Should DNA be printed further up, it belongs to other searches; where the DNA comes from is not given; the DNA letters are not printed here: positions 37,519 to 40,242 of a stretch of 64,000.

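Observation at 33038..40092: Candidate novel cassette: AlbA_2/Schlafen-like protein, TM protein, Hanks kinase-TPR, ClpC/ClpA-like unfoldase, in a defence-island-like context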

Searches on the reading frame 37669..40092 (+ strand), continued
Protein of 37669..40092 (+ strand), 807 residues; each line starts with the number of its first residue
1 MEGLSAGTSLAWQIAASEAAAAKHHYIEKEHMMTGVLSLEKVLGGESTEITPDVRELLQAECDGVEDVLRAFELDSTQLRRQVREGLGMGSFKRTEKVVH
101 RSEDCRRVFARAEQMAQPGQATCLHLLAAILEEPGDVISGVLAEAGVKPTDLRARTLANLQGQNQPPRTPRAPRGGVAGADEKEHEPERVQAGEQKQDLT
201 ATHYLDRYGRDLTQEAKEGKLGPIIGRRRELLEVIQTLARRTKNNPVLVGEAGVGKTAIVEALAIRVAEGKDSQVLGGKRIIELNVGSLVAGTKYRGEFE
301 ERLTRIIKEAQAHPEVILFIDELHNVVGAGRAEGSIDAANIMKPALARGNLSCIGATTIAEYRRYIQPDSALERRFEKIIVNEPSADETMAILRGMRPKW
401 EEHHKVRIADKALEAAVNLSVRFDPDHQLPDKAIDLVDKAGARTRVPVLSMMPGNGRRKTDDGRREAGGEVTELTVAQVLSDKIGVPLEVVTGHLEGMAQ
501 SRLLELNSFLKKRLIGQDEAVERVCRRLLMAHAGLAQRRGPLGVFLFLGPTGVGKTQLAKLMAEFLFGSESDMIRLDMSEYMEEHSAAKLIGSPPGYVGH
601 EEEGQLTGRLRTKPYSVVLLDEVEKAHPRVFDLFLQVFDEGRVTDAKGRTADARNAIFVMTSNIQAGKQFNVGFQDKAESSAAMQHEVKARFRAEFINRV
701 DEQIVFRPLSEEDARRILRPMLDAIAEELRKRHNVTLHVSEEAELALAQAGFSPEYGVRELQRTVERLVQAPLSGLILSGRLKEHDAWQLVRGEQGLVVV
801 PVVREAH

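Call 19: search_protein_families(library=pfam, proteins=[L022:4809-10004:+, L004:71-3589:+, L014:6434-9967:+, L009:6060-7322:+, L009:7353-8132:+, L017:9144-9920:+, L069:9223-9960:+, L043:7009-8007:+, L005:12400-16041:+], max_evalue=0.0001)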
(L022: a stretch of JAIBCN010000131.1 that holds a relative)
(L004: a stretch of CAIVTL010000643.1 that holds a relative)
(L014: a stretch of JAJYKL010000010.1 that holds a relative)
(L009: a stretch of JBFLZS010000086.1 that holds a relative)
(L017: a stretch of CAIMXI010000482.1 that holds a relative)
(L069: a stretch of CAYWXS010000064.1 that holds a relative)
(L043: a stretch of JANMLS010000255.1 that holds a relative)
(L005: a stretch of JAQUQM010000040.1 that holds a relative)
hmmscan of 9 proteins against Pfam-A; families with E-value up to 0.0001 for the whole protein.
L022:4809-10004:+ (1731 aa): 26 families (the best 25 are shown)
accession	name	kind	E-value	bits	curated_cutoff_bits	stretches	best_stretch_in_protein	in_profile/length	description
PF00515.34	TPR_1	-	1.4e-109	354.3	27.8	5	1397-1429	2-34/34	Tetratricopeptide repeat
PF07719.23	TPR_2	-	6.8e-103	328.9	27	5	955-988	1-34/34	Tetratricopeptide repeat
PF13432.12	TPR_16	-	3.5e-90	296.3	32.7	10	410-471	2-63/65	Tetratricopeptide repeat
PF13414.12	TPR_11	-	1.4e-75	249.2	26.8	4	417-449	6-38/42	TPR repeat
PF13431.12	TPR_17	-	2.7e-75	242.9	24.4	0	529-555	1-27/34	Tetratricopeptide repeat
PF13181.12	TPR_8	-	4.9e-74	238.7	25.7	0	1397-1428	2-33/34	Tetratricopeptide repeat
PF13428.12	TPR_14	-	6e-58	187.7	23.5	0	922-961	2-41/44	Tetratricopeptide repeat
PF14559.12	TPR_19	-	5.2e-51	171.3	25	2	901-958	5-62/68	Tetratricopeptide repeat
PF13371.12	TPR_9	-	1.6e-47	159.8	35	4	936-988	10-62/73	Tetratricopeptide repeat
PF13424.12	TPR_12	-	6.2e-46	154.9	30.1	1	923-985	5-75/77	Tetratricopeptide repeat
PF00069.31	Pkinase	-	1.6e-35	123.2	31.7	1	94-322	1-199/263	Protein kinase domain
PF07714.23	PK_Tyr_Ser-Thr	-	4.5e-28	98.7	23.1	1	95-322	2-207/258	Protein tyrosine and serine/threonine kinase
PF23914.1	TPR_CcmH_CycH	-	3.2e-27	95.7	42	0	882-923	45-86/158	Cytochrome c-type biogenesis protein H TPR domain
PF12895.13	ANAPC3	-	1.5e-21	76.9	27.2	0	938-1014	6-81/82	Anaphase-promoting complex, cyclosome, subunit 3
PF13176.12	TPR_7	-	2.7e-18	64.8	27.9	0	412-435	6-29/36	Tetratricopeptide repeat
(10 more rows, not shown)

L004:71-3589:+ (1172 aa): 35 families (the best 25 are shown)
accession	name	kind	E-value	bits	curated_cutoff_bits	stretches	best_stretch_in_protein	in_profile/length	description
PF00515.34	TPR_1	-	1.5e-139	449.2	27.8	10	1087-1118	1-32/34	Tetratricopeptide repeat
PF07719.23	TPR_2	-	2.4e-122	389.6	27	8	657-687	4-34/34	Tetratricopeptide repeat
PF13414.12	TPR_11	-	4.4e-102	334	26.8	8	830-866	6-42/42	TPR repeat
PF13181.12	TPR_8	-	7.3e-98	313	25.7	3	1089-1118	3-32/34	Tetratricopeptide repeat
PF13431.12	TPR_17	-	1.9e-79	255.8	24.4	5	840-872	1-33/34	Tetratricopeptide repeat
PF13432.12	TPR_16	-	1.2e-78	259.4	32.7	9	574-622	3-51/65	Tetratricopeptide repeat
PF13428.12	TPR_14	-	6.5e-62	199.9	23.5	0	1088-1128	2-42/44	Tetratricopeptide repeat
PF13424.12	TPR_12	-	9.2e-59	196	30.1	4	657-717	6-74/77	Tetratricopeptide repeat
PF13371.12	TPR_9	-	8.1e-56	186.4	35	6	934-986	9-61/73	Tetratricopeptide repeat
PF13176.12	TPR_7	-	8e-53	172.5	27.9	0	604-634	1-31/36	Tetratricopeptide repeat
PF14559.12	TPR_19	-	5.4e-48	161.6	25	2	578-634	1-57/68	Tetratricopeptide repeat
PF00069.31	Pkinase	-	3.7e-36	125.3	31.7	1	123-401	1-253/263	Protein kinase domain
PF13174.12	TPR_6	-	3.9e-35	118.5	26.3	0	989-1016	1-28/33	Tetratricopeptide repeat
PF07714.23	PK_Tyr_Ser-Thr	-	1.3e-28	100.4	23.1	1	125-406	3-254/258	Protein tyrosine and serine/threonine kinase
PF01239.28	PPTA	-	2.6e-27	93.2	29.5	0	585-615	2-32/32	Protein prenyltransferase alpha subunit repeat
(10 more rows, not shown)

L014:6434-9967:+ (1177 aa): 32 families (the best 25 are shown)
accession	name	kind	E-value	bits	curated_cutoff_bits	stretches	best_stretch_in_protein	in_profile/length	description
PF00515.34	TPR_1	-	3.2e-106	343.7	27.8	4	1027-1060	1-34/34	Tetratricopeptide repeat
PF07719.23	TPR_2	-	1e-104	334.5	27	4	89-119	1-31/34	Tetratricopeptide repeat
PF13181.12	TPR_8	-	2.3e-79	255.3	25.7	0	89-120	1-32/34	Tetratricopeptide repeat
PF13432.12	TPR_16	-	7.6e-67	221.7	32.7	6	27-87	3-63/65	Tetratricopeptide repeat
PF13371.12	TPR_9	-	1.8e-63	211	35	6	1103-1174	3-72/73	Tetratricopeptide repeat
PF13431.12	TPR_17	-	1.7e-62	203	24.4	1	1015-1048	1-34/34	Tetratricopeptide repeat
PF14559.12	TPR_19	-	7.5e-61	202.8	25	5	33-92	3-62/68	Tetratricopeptide repeat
PF13428.12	TPR_14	-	1.8e-59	192.4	23.5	0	1069-1102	9-42/44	Tetratricopeptide repeat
PF13414.12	TPR_11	-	2.8e-54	181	26.8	2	1000-1040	1-41/42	TPR repeat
PF13424.12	TPR_12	-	5.9e-47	158.2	30.1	3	1027-1090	3-74/77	Tetratricopeptide repeat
PF00069.31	Pkinase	-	1e-37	130.4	31.7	1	221-501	2-259/263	Protein kinase domain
PF12895.13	ANAPC3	-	2.7e-37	127.4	27.2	1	906-983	4-80/82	Anaphase-promoting complex, cyclosome, subunit 3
PF07714.23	PK_Tyr_Ser-Thr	-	4.7e-29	101.9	23.1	1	223-495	4-250/258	Protein tyrosine and serine/threonine kinase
PF23914.1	TPR_CcmH_CycH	-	5.9e-28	98.1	42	2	1010-1128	33-154/158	Cytochrome c-type biogenesis protein H TPR domain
PF01239.28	PPTA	-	6.5e-25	85.6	29.5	0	670-699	2-31/32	Protein prenyltransferase alpha subunit repeat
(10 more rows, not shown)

L009:6060-7322:+ (420 aa): 1 family
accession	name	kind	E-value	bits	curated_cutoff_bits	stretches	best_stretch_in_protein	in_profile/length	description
PF13289.12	SIR2_2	-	3.9e-05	24.2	24.5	0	187-308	2-88/141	SIR2-like domain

L009:7353-8132:+ (259 aa): 1 family
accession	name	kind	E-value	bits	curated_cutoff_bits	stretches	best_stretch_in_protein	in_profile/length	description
PF11185.13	DUF2971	-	6.3e-09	37.5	22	1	120-191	1-89/89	Protein of unknown function (DUF2971)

L017:9144-9920:+ (258 aa): 3 families
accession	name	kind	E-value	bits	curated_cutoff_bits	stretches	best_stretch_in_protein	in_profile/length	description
PF13672.11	PP2C_2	-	3.1e-15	56.7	24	1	14-218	10-182/209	Protein phosphatase 2C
PF00481.26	PP2C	-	6.8e-13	49.3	20.3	1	15-121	23-125/255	Protein phosphatase 2C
PF07228.17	SpoIIE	-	9.5e-05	22.8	25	0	182-256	105-190/192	Stage II sporulation protein E (SpoIIE)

L069:9223-9960:+ (245 aa): 0 families

L043:7009-8007:+ (332 aa): 0 families

L005:12400-16041:+ (1213 aa): 50 families (the best 25 are shown)
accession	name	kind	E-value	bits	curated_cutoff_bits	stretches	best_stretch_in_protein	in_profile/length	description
PF00400.38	WD40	-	4.4e-112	362.3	27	8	452-489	2-39/39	WD domain, G-beta repeat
PF25174.1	Beta-prop_THOC3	-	1.7e-101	339.2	305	4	881-1133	1-242/272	THOC3 beta-propeller domain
PF25173.1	Beta-prop_WDR3_1st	-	2.8e-97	324.2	154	4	453-607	21-175/184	WDR3 first beta-propeller domain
PF25175.1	Beta-prop_WDR5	-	2e-88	297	250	4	456-680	5-223/296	WDR5 beta-propeller domain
PF24814.1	WD40_Prp19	-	4.3e-85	285.6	320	4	841-1062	7-216/281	Prp19 WD40 domain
PF25172.1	Beta-prop_WDR3_2nd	-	2.4e-65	221.1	140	5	451-572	165-286/293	WDR3 second beta-propeller domain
PF25391.1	WD40_Gbeta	-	1.2e-64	218.9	150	4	450-618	132-302/340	G protein beta WD-40 repeat protein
PF24817.1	WD40_WDHD1_1st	-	1.3e-61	208.8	109.9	4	502-672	85-258/291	WDHD1 first WD40 domain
PF24807.1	WD40_CDC20-Fz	-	1.2e-60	205.7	200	4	985-1131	140-292/292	CDC20/Fizzy WD40 domain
PF00069.31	Pkinase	-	5.2e-51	174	31.7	1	43-304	1-260/263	Protein kinase domain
PF25168.1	Beta-prop_WDR36-Utp21_2nd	-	5.5e-47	161.1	84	2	452-517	231-295/335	WDR36/Utp21 second beta-propeller domain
PF24805.1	EIF3I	-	1.7e-44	152.7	200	3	454-517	45-107/324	EIF3I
PF07714.23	PK_Tyr_Ser-Thr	-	1.2e-43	149.8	23.1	1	46-306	4-258/258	Protein tyrosine and serine/threonine kinase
PF24105.1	Beta-prop_CAF1B_HIR1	-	1.5e-41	143.1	80.5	2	444-534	114-203/383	CAF1B/HIR1 beta-propeller domain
PF24780.1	WD40_MABP1-WDR62_1st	-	3.3e-39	135.5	496.3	3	442-530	22-111/328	MABP1/WDR62 first WD40 domain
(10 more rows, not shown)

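Call 20: find_homologous_proteins(query=window:37669-40092:+, max_evalue=1e-100)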
Query window:37669-40092:+ (807 aa): 7788 proteins with E <= 1e-100 among 8000 candidates; the best 120 are listed.
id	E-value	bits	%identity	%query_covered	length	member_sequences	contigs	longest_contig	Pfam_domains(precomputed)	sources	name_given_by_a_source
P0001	0.0e+0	1696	100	96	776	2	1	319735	PF02861.26,PF00158.33,PF07724.21,PF00004.36,PF13401.13,PF17871.8,PF07728.21,PF05621.18,PF10431.16,PF13191.13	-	-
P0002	0.0e+0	1590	90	100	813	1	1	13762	PF02861.26,PF00158.33,PF07724.21,PF00004.36,PF13401.13,PF17871.8,PF07728.21,PF05621.18,PF01078.28,PF10431.16,PF13191.13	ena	-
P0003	0.0e+0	1564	89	100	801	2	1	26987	PF02861.26,PF00004.36,PF13401.13,PF23569.2,PF17871.8,PF07728.21,PF13191.13,PF00158.33,PF07724.21,PF05621.18,PF01078.28,PF10431.16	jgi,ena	jgi:ATP-dependent Clp protease ATP-binding subunit ClpC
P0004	0.0e+0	1247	80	90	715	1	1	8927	PF02861.26,PF00158.33,PF07724.21,PF00004.36,PF13401.13,PF17871.8,PF07728.21,PF13191.13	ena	-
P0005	0.0e+0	1232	71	99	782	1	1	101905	PF13173.13,PF02861.26,PF20030.6,PF00004.36,PF13401.13,PF17871.8,PF01637.25,PF07728.21,PF13191.13,PF00158.33,PF07724.21,PF05621.18,PF10431.16,PF20720.4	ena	-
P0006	0.0e+0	1217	72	100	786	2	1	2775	PF02861.26,PF00158.33,PF07724.21,PF00004.36,PF13401.13,PF17871.8,PF07728.21,PF10431.16,PF20720.4,PF13191.13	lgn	-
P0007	0.0e+0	1187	67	100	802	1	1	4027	PF13173.13,PF02861.26,PF00004.36,PF13401.13,PF17871.8,PF01637.25,PF07728.21,PF13191.13,PF00158.33,PF07724.21,PF05621.18,PF10431.16,PF20720.4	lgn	-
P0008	0.0e+0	1176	67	99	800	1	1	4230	PF02861.26,PF00004.36,PF13401.13,PF17871.8,PF01637.25,PF07728.21,PF13191.13,PF00158.33,PF07724.21,PF12775.14,PF05621.18,PF10431.16,PF20720.4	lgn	-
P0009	0.0e+0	1174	67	99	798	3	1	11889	PF13173.13,PF02861.26,PF00004.36,PF13401.13,PF17871.8,PF01637.25,PF07728.21,PF13191.13,PF00158.33,PF07724.21,PF05621.18,PF10431.16,PF20720.4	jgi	jgi:ATP-dependent Clp protease ATP-binding subunit ClpC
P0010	0.0e+0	1169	69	99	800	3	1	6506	PF02861.26,PF00158.33,PF07724.21,PF00004.36,PF13401.13,PF17871.8,PF07728.21,PF10431.16,PF13191.13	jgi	-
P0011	0.0e+0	1168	68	99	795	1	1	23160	PF13173.13,PF02861.26,PF13604.13,PF00004.36,PF13401.13,PF17871.8,PF07728.21,PF13191.13,PF00158.33,PF07724.21,PF12775.14,PF05729.19,PF05621.18,PF10431.16,PF20720.4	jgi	jgi:ATP-dependent Clp protease ATP-binding subunit ClpC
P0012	0.0e+0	1162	67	99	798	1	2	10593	PF02861.26,PF00004.36,PF13401.13,PF17871.8,PF01637.25,PF07728.21,PF13191.13,PF00158.33,PF07724.21,PF12775.14,PF05729.19,PF10431.16,PF20720.4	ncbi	-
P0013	0.0e+0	1160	66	99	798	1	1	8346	PF13173.13,PF02861.26,PF00004.36,PF13401.13,PF17871.8,PF01637.25,PF07728.21,PF13191.13,PF00158.33,PF07724.21,PF12775.14,PF05621.18,PF10431.16,PF20720.4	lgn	-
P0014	0.0e+0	1159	67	99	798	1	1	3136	PF13173.13,PF02861.26,PF00004.36,PF13401.13,PF17871.8,PF01637.25,PF07728.21,PF13191.13,PF01695.24,PF00158.33,PF07724.21,PF12775.14,PF05621.18,PF10431.16,PF20720.4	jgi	-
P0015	0.0e+0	1158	67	99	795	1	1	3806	PF02861.26,PF00004.36,PF13401.13,PF17871.8,PF01637.25,PF07728.21,PF13191.13,PF00158.33,PF07724.21,PF12775.14,PF05729.19,PF10431.16,PF20720.4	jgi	jgi:ATP-dependent Clp protease ATP-binding subunit ClpC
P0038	0.0e+0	1127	66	99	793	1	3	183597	PF02861.26,PF00158.33,PF07724.21,PF00004.36,PF13401.13,PF17871.8,PF07728.21,PF05621.18,PF10431.16,PF20720.4,PF13191.13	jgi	jgi:ATP-dependent Clp protease ATP-binding subunit ClpC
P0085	0.0e+0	1074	71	74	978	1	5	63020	PF02861.26,PF00004.36,PF13401.13,PF17871.8,PF01637.25,PF07728.21,PF13191.13,PF00158.33,PF07724.21,PF12775.14,PF00211.26,PF10431.16,PF20720.4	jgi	-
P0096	0.0e+0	1067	61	99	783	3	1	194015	PF02861.26,PF00004.36,PF13401.13,PF17871.8,PF01637.25,PF07728.21,PF13191.13,PF00158.33,PF07724.21,PF12775.14,PF05621.18,PF10431.16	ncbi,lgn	-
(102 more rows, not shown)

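Call 21: find_encoding_contigs(protein=P0005, flank=7000, max_places=2)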
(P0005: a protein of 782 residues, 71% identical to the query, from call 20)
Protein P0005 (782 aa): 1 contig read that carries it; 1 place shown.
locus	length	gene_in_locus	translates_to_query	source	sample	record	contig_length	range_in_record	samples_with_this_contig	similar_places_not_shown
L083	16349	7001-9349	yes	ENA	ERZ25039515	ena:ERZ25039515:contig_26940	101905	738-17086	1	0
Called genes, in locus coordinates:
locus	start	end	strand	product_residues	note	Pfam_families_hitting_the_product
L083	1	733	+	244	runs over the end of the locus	PF20469:OLD-like_TOPRIM (weak)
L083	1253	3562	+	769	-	PF00069:Pkinase, PF07714:PK_Tyr_Ser-Thr, PF03109:ABC1, PF25174:Beta-prop_THOC3, PF00400:WD40, PF23381:Beta-prop_IFT122_1st, PF24814:WD40_Prp19, PF25168:Beta-prop_WDR36-Utp21_2nd, +43 more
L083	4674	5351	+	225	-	PF00069:Pkinase, PF07714:PK_Tyr_Ser-Thr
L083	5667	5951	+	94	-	PF00515:TPR_1, PF07719:TPR_2, PF13181:TPR_8 (weak), PF13424:TPR_12, PF13428:TPR_14 (faint), PF13432:TPR_16, PF13414:TPR_11, PF13431:TPR_17 (weak), +2 more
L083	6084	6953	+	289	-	-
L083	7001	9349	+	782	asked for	PF13191:AAA_16 (weak), PF00004:AAA, PF17871:AAA_lid_9, PF00158:Sigma54_activat (weak), PF00004:AAA (weak), PF07724:AAA_2, PF07728:AAA_5, PF10431:ClpB_D2-small, +7 more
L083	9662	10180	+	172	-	-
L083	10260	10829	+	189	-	-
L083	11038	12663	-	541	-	PF02065:Melibiase, PF14871:GHL6 (weak)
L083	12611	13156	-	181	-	-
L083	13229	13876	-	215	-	PF00596:Aldolase_II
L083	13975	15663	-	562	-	PF00370:FGGY_N, PF02782:FGGY_C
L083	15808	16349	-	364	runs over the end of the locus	PF00557:Peptidase_M24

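Call 22: find_encoding_contigs(protein=P0038, flank=7000, max_places=2)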
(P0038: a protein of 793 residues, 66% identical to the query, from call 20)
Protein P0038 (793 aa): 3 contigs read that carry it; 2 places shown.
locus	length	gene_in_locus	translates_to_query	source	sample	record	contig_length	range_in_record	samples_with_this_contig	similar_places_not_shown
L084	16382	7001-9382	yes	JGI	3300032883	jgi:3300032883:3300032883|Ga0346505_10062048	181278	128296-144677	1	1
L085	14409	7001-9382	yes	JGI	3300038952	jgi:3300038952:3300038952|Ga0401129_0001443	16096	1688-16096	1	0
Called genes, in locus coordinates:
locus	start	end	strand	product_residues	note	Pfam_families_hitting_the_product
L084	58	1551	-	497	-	-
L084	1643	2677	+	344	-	PF10974:DUF2804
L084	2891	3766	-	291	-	PF00089:Trypsin (faint), PF13365:Trypsin_2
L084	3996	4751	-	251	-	-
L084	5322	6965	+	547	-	PF00069:Pkinase, PF07714:PK_Tyr_Ser-Thr, PF07714:PK_Tyr_Ser-Thr, PF00515:TPR_1, PF00515:TPR_1, PF00515:TPR_1, PF13424:TPR_12, PF13371:TPR_9, +27 more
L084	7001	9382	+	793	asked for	PF02861:Clp_N (faint), PF13191:AAA_16 (weak), PF00004:AAA, PF17871:AAA_lid_9, PF07724:AAA_2, PF00004:AAA (weak), PF07728:AAA_5, PF10431:ClpB_D2-small, +4 more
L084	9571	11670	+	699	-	PF02897:Peptidase_S9_N, PF00326:Peptidase_S9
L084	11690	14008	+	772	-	PF00708:Acylphosphatase, PF07503:zf-HYPF, PF01300:Sua5_yciO_yrdC, PF17788:HypF_C, PF22521:HypF_C_2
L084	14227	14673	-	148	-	PF01668:SmpB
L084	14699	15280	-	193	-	PF02660:G3P_acyltransf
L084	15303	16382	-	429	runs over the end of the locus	PF07690:MFS_1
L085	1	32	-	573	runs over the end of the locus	?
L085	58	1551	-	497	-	-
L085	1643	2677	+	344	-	PF10974:DUF2804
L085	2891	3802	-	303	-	PF00089:Trypsin (faint), PF13365:Trypsin_2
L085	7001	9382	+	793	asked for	PF02861:Clp_N (faint), PF13191:AAA_16 (weak), PF00004:AAA, PF17871:AAA_lid_9, PF07724:AAA_2, PF00004:AAA (weak), PF07728:AAA_5, PF10431:ClpB_D2-small, +4 more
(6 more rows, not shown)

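Call 23: find_encoding_contigs(protein=P0003, flank=10000, max_places=2)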
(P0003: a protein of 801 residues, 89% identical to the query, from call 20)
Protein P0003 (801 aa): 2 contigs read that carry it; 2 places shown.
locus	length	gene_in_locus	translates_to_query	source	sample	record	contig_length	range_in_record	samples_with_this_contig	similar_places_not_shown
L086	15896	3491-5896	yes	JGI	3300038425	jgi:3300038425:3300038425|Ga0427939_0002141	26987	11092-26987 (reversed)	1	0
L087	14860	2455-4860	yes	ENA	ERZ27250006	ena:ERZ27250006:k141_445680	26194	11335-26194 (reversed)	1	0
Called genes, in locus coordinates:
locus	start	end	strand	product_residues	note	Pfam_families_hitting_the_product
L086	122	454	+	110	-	-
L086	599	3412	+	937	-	PF00069:Pkinase, PF07714:PK_Tyr_Ser-Thr, PF00515:TPR_1, PF13414:TPR_11, PF13424:TPR_12, PF13432:TPR_16, PF00515:TPR_1, PF07719:TPR_2, +83 more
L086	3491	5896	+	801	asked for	PF02861:Clp_N (faint), PF00004:AAA, PF17871:AAA_lid_9, PF00158:Sigma54_activat (weak), PF00004:AAA (weak), PF07724:AAA_2, PF07728:AAA_5, PF10431:ClpB_D2-small, +5 more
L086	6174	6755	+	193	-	PF13302:Acetyltransf_3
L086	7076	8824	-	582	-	PF05598:DUF772, PF01609:DDE_Tnp_1, PF13751:DDE_Tnp_1_6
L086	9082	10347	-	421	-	PF13173:AAA_14, PF13635:DUF4143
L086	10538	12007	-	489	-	PF00881:Nitroreductase (weak), PF13860:FlgD_ig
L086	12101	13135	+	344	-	-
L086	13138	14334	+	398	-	-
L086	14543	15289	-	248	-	PF00583:Acetyltransf_1 (weak), PF08445:FR47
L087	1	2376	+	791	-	?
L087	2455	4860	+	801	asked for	PF02861:Clp_N (faint), PF00004:AAA, PF17871:AAA_lid_9, PF00158:Sigma54_activat (weak), PF00004:AAA (weak), PF07724:AAA_2, PF07728:AAA_5, PF10431:ClpB_D2-small, +5 more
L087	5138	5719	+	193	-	PF13302:Acetyltransf_3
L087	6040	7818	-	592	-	PF05598:DUF772, PF01609:DDE_Tnp_1, PF13751:DDE_Tnp_1_6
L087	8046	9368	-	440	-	PF13173:AAA_14, PF13635:DUF4143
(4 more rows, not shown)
